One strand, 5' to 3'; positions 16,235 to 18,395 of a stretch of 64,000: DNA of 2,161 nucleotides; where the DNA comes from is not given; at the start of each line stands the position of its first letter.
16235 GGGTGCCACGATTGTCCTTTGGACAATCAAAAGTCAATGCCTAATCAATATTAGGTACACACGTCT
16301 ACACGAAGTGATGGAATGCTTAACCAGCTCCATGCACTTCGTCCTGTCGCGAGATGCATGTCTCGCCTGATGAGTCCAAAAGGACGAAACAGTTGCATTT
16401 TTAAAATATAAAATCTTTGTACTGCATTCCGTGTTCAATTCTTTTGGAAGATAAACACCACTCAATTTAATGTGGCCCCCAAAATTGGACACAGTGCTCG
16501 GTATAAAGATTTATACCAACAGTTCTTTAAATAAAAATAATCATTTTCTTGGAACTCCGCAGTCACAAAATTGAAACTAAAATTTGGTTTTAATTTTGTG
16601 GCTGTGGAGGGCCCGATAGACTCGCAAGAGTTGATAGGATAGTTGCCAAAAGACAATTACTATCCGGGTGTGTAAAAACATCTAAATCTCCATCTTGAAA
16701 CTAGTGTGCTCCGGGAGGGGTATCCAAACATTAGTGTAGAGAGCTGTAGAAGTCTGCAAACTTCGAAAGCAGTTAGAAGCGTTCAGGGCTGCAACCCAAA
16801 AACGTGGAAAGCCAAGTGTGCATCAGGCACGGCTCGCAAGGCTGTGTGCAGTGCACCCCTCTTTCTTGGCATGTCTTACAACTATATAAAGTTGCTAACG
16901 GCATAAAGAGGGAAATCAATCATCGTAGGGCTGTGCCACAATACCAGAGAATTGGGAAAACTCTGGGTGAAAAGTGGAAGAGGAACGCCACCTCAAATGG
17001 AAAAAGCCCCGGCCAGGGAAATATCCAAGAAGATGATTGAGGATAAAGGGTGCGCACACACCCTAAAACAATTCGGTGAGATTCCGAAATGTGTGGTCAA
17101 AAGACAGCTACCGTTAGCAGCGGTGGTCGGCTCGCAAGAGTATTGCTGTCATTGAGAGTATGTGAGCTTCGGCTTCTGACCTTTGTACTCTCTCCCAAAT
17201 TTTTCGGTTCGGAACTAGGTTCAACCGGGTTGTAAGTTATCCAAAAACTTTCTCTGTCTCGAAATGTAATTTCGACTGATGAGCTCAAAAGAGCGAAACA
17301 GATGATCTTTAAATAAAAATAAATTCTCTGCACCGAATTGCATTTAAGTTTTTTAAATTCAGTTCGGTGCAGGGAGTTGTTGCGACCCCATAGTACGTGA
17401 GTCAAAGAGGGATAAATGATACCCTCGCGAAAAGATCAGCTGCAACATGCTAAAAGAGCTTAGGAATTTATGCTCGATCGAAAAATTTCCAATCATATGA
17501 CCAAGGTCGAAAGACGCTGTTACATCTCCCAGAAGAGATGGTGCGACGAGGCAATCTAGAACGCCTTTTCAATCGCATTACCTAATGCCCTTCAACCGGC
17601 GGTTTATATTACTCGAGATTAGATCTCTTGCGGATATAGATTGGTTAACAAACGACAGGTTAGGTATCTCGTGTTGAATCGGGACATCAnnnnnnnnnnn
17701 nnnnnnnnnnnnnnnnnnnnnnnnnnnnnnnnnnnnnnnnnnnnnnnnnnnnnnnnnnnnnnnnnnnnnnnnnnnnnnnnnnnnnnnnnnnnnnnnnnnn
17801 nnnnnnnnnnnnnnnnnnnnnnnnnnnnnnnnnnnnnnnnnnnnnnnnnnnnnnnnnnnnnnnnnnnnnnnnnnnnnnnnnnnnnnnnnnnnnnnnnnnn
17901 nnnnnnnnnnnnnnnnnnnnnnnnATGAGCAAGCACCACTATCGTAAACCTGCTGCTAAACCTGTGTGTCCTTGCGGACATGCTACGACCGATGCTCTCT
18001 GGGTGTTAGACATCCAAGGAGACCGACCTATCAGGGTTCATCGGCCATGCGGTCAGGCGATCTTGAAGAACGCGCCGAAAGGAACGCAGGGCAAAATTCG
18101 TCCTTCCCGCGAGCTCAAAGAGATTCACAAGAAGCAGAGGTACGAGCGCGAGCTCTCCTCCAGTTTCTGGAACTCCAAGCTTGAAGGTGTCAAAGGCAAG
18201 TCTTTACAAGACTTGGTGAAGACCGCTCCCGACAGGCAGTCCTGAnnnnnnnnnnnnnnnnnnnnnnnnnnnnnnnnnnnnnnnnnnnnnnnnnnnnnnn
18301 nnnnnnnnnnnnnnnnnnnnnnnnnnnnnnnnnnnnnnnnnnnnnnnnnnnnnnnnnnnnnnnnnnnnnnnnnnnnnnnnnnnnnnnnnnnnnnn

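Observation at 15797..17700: About 1.5-1.9 kb of ornate structured non-coding RNA driven by a consensus promoter and punctuated by HHR-3/HHR-4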

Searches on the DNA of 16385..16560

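Call 95: search_rna_families(source=window, start=16385, end=16560, threshold=evalue, max_evalue=10, show_alignments=3)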
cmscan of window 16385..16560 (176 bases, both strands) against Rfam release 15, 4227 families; matches with E-value up to 10: 7.
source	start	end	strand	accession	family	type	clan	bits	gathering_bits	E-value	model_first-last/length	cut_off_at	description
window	16412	16511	-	RF04144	MIR9783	Gene; miRNA;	-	17.5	100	0.44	1-95/95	no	MIR9783 microRNA precursor family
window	16411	16513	+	RF00845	MIR158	Gene; miRNA;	-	16.7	67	0.86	1-100/100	no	MIR158 microRNA precursor family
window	16408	16514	-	RF04241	mir-5014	Gene; miRNA;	-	15.2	101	1.2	1-123/123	no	mir-5014 microRNA precursor family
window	16411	16512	+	RF03802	MIR5649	Gene; miRNA;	-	15.1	100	1.9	1-101/101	no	MIR5649 microRNA precursor family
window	16385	16466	-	RF01470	rli38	Gene; sRNA;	-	15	49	8.4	1-86/150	3'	Listeria sRNA rli38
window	16412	16513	+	RF03621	MIR4245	Gene; miRNA;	-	14.1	74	5.7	1-128/128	no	MIR4245 microRNA precursor family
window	16456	16518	-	RF01844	SmY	Gene; snRNA; splicing;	-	11.5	39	2.5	1-80/80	no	SmY spliceosomal RNA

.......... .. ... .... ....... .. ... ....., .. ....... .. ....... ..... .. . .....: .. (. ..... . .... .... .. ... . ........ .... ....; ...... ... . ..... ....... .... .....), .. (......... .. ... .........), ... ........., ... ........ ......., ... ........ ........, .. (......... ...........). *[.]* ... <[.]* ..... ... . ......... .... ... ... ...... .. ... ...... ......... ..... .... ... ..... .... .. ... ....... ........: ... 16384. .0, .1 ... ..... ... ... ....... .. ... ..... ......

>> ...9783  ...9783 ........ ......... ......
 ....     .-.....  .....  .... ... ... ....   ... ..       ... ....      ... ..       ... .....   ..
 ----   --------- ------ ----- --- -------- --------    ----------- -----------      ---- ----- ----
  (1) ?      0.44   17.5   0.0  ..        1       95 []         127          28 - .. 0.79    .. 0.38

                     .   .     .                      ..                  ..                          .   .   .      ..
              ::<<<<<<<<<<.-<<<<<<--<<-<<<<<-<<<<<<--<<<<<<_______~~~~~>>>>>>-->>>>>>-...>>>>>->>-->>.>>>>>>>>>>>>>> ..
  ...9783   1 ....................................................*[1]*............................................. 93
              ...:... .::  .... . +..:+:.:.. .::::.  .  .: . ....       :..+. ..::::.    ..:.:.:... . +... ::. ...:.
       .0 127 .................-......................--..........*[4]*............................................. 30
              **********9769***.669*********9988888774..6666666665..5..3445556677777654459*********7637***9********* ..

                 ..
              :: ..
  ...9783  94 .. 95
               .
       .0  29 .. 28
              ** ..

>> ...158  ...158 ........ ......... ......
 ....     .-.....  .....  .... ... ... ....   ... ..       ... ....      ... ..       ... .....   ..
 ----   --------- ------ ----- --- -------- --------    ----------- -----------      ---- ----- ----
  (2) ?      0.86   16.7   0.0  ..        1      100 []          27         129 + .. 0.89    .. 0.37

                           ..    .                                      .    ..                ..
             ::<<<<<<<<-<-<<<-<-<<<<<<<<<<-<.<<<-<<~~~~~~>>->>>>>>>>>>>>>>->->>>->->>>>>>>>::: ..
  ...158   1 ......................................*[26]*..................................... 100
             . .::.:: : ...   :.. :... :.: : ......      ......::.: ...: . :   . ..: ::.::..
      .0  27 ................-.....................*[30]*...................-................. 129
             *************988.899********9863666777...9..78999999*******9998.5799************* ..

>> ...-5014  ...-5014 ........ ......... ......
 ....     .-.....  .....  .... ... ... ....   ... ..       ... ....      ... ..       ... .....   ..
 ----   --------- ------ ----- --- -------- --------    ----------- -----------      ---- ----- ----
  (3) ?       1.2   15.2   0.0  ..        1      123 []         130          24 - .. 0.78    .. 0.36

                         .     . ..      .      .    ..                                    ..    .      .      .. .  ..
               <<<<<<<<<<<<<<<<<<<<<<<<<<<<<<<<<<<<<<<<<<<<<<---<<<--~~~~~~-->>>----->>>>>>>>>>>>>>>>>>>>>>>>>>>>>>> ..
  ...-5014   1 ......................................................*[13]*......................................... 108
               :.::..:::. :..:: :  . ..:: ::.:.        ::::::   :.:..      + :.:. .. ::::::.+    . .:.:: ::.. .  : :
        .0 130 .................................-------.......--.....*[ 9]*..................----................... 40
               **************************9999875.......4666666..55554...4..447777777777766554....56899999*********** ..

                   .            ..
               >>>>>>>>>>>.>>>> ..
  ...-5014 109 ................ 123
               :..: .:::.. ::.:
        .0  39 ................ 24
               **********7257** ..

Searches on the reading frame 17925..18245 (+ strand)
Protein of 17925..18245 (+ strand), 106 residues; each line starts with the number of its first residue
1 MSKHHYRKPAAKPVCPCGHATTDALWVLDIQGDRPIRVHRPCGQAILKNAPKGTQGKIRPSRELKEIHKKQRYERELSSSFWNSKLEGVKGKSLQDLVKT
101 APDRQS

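Call 13: search_protein_families(library=pfam, proteins=[window:17925-18245:+], max_evalue=0.01)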
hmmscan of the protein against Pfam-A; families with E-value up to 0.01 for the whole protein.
window:17925-18245:+ (106 aa): 0 families

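Call 17: find_encoding_contigs(protein=window:17925-18245:+, flank=10000, max_places=10)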
Protein window:17925-18245:+ (106 aa): 1 contig read that carries it; 1 place shown.
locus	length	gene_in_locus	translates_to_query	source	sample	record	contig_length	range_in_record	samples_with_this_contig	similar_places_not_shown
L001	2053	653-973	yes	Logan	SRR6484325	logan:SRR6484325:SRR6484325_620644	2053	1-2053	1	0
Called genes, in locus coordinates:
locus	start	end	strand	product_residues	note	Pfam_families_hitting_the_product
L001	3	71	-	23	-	?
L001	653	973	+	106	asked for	-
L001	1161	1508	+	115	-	PF08960:STIV_B116-like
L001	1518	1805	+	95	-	-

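Call 18: find_related_loci(query=window:17925-18245:+, collection=viral_contigs, flank=10000)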
Query window:17925-18245:+ (106 aa) in viral_contigs; peptide patterns used: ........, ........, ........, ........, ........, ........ (x = any residue, [..] = any of these).
9 stretches matched a pattern, but none encodes a relative of the query by tblastn (E <= 1e-3).

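Call 26: list_cluster_members(proteins=[window:17925-18245:+, window:18790-19077:+, window:18382-18780:+, window:18433-18780:+])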
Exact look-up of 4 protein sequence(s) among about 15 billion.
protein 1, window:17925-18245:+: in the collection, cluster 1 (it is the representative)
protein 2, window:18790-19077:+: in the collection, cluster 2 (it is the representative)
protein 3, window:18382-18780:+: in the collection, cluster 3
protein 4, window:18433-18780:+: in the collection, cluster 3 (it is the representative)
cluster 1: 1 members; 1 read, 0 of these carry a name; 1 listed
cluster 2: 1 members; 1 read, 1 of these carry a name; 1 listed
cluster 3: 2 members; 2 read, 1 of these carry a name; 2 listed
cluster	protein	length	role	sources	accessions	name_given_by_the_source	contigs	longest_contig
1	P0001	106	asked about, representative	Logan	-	-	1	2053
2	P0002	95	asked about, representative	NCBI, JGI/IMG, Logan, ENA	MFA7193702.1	MAG: hypothetical protein WC087_02200 [Candidatus Paceibacterota bacterium]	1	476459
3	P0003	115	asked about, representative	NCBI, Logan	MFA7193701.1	MAG: DUF1874 domain-containing protein [Candidatus Paceibacterota bacterium]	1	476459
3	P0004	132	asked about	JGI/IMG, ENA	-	-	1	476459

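Call 56: search_protein_families(library=phrogs, proteins=[window:17925-18245:+], max_evalue=0.05)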
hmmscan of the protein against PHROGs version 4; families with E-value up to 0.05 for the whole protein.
window:17925-18245:+ (106 aa): 0 families

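Call 73: find_homologous_proteins(query=window:17925-18245:+, max_evalue=0.01)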
Query window:17925-18245:+ (106 aa): 2 proteins with E <= 0.01 among 3 candidates.
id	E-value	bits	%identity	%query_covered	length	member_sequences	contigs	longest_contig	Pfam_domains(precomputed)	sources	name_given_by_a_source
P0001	7.1e-67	240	100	100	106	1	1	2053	-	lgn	-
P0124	1.2e-38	149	63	94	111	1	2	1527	-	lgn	-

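Call 74: find_encoding_contigs(protein=P0124, flank=10000, max_places=4)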
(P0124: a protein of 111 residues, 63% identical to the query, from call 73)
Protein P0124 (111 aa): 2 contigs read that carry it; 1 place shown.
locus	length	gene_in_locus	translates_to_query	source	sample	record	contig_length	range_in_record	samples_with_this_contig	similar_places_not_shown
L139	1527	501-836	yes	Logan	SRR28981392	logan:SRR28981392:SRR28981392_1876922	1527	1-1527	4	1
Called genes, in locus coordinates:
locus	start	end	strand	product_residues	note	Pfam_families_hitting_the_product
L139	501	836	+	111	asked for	-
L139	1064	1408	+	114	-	-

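Call 89: predict_structure(alignment_id=A10)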
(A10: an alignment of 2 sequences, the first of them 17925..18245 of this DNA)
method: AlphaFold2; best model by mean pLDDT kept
length: 106 residues; sequences in the alignment: 2
mean_pLDDT: 75.8   pTM: 0.52
mean pLDDT of the five models: 75.8, 73.8, 71.9, 70.1, 56.1
residues with pLDDT >= 90: 26; 70-90: 43; 50-70: 32; < 50: 5
segments of 3 or more residues with pLDDT < 50: none
pLDDT, mean of each block of 10 residues (from residue 1): 53 77 86 89 91 89 90 79 66 56 46
secondary structure, 60 per line:
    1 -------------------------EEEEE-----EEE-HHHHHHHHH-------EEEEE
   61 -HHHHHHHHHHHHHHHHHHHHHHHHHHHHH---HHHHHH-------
elements in order: E26-30 E36-38 H40-48 E56-60 H62-90 H94-99

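Call 91: fold_search(model_id=the predicted structure, library=pdb)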
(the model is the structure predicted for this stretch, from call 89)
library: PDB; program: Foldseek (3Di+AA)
matches with E <= 10: 36; with E <= 0.001: 0
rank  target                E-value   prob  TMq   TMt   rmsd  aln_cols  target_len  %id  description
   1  2xkj                  1.9e-01  0.90  0.30  0.05   2.0        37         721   24  CRYSTAL STRUCTURE OF CATALYTIC CORE OF A. BAUMANNII TOPO IV (PARE- PARC FUSION TRUNCATE) (released 2010-09-01)
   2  2kr4_MODEL_1_A        1.5e+00  0.11  0.29  0.33   8.3        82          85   18  U-box domain of the E3 Ubiquitin Ligase E4B (released 2010-01-26)
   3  9a54_A                1.8e+00  0.23  0.27  0.05   2.3        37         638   19  Integrative model of GYRB-GYRA by crosslinking MS and deep learning (released 2024-09-18)
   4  9hcj_H0               2.7e+00  0.12  0.28  0.14  11.4        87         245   14  D. discoideum nuclear pore complex (released 2024-12-25)
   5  8a58_C                2.8e+00  0.10  0.28  0.34   7.4        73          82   16  X-ray structure of TRIM21 RING E3 ligase in complex with E2 enzyme Ube2W (released 2023-04-26)
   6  3t56_A                3.0e+00  0.04  0.17  0.03   8.9        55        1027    9  Crystal structure of the pre-extrusion state of the CusBA adaptor-transporter complex (released 2012-06-20)
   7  9n7z_A                3.3e+00  0.07  0.22  0.09   5.0        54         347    9  Crystal structure of CT-SLiM-deleted human Drp1 GTPase domain-BSE fusion protein in the apo state (released 2025-06-25)
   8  9lgr_E                4.3e+00  0.09  0.29  0.44   4.1        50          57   12  Y-degron fused ZZ-domain of the Arabidopsis thaliana E3 ubiquitin-protein ligase BIG (released 2026-01-14)
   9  3ne5_A                4.6e+00  0.03  0.17  0.03   8.9        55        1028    9  Crystal structure of the CusBA heavy-metal efflux complex from Escherichia coli (released 2011-03-02)
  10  4dnt_A                4.9e+00  0.03  0.17  0.03   8.9        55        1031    9  Crystal structure of the CusBA heavy-metal efflux complex from Escherichia coli, mutant (released 2012-06-20)
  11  6qk9_E                5.6e+00  0.06  0.20  0.27   5.6        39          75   13  A dimeric ubiquitin formed by a single amino acid substitution (released 2019-07-24)
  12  5yph_A                6.5e+00  0.09  0.31  0.52   3.5        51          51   12  p62/SQSTM1 ZZ domain with Ile-peptide (released 2018-08-29)
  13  7ahz_JJJ              6.5e+00  0.08  0.31  0.50   4.3        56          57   18  Crystal structure of Western clawed frog MDM2 RING domain homodimer bound to UbcH5B-Ub (released 2021-01-20)
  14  7ry3_B                6.5e+00  0.03  0.17  0.03   8.5        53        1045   13  Multidrug Efflux pump AdeJ with TP-6076 bound (released 2022-02-02)
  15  5o6s_A                7.4e+00  0.04  0.21  0.28   7.3        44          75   14  UbV.B4R, a dimeric ubiquitin variant binding to BIRC4 RING (released 2017-11-01)
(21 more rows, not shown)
